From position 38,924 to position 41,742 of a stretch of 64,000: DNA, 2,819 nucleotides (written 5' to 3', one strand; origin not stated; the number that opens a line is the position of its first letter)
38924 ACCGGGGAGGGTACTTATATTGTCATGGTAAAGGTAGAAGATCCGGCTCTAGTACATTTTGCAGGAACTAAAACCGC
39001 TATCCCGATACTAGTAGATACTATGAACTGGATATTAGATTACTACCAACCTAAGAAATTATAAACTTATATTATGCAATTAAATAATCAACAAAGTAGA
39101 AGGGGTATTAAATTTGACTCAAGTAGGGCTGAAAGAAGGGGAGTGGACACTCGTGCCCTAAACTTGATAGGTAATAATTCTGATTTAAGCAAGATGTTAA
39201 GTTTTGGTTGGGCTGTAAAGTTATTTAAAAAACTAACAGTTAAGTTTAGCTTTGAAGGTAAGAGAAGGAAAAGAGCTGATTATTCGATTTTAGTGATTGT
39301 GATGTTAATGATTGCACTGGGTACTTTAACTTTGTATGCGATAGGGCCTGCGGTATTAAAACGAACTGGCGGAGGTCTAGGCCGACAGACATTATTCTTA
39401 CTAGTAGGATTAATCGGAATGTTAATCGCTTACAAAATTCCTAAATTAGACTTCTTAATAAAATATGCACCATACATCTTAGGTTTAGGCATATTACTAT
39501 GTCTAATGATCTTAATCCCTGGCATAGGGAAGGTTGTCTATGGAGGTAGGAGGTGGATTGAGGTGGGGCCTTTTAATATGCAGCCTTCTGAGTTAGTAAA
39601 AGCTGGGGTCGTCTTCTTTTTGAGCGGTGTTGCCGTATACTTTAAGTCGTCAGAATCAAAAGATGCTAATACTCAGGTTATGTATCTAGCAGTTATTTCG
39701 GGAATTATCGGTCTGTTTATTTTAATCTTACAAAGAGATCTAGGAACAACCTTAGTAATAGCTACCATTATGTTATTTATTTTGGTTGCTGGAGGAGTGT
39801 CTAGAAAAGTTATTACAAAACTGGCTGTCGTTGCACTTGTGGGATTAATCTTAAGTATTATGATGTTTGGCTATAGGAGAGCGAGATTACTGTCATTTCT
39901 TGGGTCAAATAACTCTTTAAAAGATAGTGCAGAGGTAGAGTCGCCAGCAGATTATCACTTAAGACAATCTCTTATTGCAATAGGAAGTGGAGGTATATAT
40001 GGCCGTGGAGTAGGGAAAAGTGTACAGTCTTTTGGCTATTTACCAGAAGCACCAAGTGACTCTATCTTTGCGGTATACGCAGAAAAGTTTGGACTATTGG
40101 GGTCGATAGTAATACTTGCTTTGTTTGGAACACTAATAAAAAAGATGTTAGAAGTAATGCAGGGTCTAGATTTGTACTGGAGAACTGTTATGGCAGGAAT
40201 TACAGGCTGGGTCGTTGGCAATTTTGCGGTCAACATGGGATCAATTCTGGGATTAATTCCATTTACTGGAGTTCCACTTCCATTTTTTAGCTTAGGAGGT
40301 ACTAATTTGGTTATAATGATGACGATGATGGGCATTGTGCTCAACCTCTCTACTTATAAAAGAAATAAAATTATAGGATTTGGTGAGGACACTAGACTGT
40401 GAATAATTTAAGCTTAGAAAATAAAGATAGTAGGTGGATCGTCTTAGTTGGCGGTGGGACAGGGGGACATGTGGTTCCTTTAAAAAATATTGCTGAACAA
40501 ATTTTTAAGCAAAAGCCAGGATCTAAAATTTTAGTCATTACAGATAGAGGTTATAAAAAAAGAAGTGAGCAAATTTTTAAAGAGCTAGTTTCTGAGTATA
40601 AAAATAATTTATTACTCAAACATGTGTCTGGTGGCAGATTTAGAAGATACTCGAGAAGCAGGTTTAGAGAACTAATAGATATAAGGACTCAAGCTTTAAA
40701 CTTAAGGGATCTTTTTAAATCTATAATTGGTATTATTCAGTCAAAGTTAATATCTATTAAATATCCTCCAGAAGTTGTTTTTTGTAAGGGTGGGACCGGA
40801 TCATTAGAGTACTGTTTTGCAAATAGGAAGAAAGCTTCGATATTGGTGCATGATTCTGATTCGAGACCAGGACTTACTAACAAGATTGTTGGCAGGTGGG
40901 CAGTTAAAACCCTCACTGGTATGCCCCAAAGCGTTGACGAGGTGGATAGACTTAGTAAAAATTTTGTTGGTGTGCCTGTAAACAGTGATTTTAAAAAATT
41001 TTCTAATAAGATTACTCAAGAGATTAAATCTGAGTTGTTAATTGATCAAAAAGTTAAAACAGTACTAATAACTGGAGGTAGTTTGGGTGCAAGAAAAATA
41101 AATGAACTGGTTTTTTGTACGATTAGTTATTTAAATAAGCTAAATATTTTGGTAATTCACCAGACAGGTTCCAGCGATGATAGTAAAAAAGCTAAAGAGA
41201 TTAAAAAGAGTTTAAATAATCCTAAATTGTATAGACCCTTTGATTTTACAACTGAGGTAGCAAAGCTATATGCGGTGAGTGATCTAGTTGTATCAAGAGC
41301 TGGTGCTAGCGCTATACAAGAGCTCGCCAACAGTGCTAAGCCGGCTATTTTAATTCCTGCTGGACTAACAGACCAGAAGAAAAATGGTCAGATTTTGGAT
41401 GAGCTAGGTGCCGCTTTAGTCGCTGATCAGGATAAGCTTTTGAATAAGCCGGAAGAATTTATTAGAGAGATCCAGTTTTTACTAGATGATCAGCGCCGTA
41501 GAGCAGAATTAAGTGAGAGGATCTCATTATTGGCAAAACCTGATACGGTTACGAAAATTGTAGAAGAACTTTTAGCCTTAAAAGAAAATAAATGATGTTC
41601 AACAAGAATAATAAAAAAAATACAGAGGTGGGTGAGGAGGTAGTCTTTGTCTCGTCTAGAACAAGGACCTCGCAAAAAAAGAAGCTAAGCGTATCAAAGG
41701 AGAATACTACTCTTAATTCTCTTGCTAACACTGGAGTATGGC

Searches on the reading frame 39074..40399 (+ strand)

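Call 87: search_protein_families(library=pfam, proteins=[window:39074-40399:+], max_evalue=0.001)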
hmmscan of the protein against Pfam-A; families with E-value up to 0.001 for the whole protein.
window:39074-40399:+ (442 aa): 1 family
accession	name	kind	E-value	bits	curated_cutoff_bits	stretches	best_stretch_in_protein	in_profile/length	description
PF01098.24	FTSW_RODA_SPOVE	-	1.4e-73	248.4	26.4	1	72-430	4-355/356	Cell cycle protein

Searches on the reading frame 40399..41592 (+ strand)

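Call 87: search_protein_families(library=pfam, proteins=[window:40399-41592:+], max_evalue=0.001)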
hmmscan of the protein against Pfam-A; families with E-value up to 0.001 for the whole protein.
window:40399-41592:+ (398 aa): 2 families
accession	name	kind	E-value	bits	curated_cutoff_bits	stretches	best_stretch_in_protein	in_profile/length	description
PF04101.22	Glyco_tran_28_C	-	1.9e-29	103.3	22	1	221-376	1-155/166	Glycosyltransferase family 28 C-terminal domain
PF03033.26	Glyco_transf_28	-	3.7e-14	53.4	26.2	1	14-171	1-137/139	Glycosyltransferase family 28 N-terminal domain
